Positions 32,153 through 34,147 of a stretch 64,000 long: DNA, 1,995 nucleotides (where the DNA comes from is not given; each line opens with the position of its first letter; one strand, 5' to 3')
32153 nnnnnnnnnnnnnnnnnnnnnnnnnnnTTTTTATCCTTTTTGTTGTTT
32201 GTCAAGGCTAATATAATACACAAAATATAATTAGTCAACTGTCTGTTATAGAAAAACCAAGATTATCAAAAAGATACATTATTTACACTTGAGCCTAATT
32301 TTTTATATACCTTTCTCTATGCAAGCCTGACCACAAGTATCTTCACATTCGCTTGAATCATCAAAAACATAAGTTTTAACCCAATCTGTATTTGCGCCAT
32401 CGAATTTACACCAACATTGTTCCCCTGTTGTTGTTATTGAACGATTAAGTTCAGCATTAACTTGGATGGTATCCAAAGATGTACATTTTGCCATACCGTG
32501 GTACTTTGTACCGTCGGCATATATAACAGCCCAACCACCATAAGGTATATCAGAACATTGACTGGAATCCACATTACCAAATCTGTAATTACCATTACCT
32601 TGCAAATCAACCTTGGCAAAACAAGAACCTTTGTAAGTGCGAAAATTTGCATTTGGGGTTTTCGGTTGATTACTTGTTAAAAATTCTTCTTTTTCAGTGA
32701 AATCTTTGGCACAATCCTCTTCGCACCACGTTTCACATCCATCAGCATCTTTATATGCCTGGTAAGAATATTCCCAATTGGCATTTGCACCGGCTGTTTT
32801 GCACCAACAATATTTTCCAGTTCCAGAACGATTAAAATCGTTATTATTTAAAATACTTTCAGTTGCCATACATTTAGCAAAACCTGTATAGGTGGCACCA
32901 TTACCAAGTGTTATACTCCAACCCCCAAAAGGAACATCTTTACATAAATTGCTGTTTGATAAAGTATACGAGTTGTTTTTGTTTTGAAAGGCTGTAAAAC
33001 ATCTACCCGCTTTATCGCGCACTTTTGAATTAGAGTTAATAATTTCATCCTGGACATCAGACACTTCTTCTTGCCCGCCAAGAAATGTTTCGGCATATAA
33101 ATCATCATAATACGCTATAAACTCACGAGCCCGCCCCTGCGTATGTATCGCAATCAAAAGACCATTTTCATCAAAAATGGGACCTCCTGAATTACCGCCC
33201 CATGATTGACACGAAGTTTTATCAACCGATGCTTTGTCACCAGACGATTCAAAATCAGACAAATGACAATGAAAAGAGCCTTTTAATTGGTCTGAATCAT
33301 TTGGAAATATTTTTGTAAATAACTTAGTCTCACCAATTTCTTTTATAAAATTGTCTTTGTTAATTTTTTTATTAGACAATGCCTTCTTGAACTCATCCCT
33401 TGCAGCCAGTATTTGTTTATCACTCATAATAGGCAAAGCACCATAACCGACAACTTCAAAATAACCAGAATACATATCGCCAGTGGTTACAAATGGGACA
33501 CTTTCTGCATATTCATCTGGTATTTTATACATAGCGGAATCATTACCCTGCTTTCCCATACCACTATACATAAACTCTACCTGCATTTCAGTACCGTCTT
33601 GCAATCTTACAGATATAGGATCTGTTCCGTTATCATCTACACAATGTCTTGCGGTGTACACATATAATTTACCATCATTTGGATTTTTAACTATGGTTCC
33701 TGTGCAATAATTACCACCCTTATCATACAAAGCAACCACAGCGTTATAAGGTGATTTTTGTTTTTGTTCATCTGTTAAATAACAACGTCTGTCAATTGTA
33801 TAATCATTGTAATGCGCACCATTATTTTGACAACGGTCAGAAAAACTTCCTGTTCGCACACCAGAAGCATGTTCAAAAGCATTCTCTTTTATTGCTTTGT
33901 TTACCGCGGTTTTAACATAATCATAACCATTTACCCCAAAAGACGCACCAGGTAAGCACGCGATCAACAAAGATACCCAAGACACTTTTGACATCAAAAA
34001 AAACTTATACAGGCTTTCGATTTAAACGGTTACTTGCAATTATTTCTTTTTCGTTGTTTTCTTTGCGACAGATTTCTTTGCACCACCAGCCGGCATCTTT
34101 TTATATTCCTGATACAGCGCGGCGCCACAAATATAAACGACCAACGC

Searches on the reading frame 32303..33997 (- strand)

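Call 49: search_protein_families(library=pfam, proteins=[window:32303-33997:-], max_evalue=0.01)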
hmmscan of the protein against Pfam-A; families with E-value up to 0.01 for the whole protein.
window:32303-33997:- (564 aa): 2 families
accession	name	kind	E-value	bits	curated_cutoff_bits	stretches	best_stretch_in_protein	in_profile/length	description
PF13365.12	Trypsin_2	-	6e-12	46.9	27.6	1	98-284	1-144/144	Trypsin-like peptidase domain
PF00089.32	Trypsin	-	1.8e-07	31.6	20.6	1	79-167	9-104/220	Trypsin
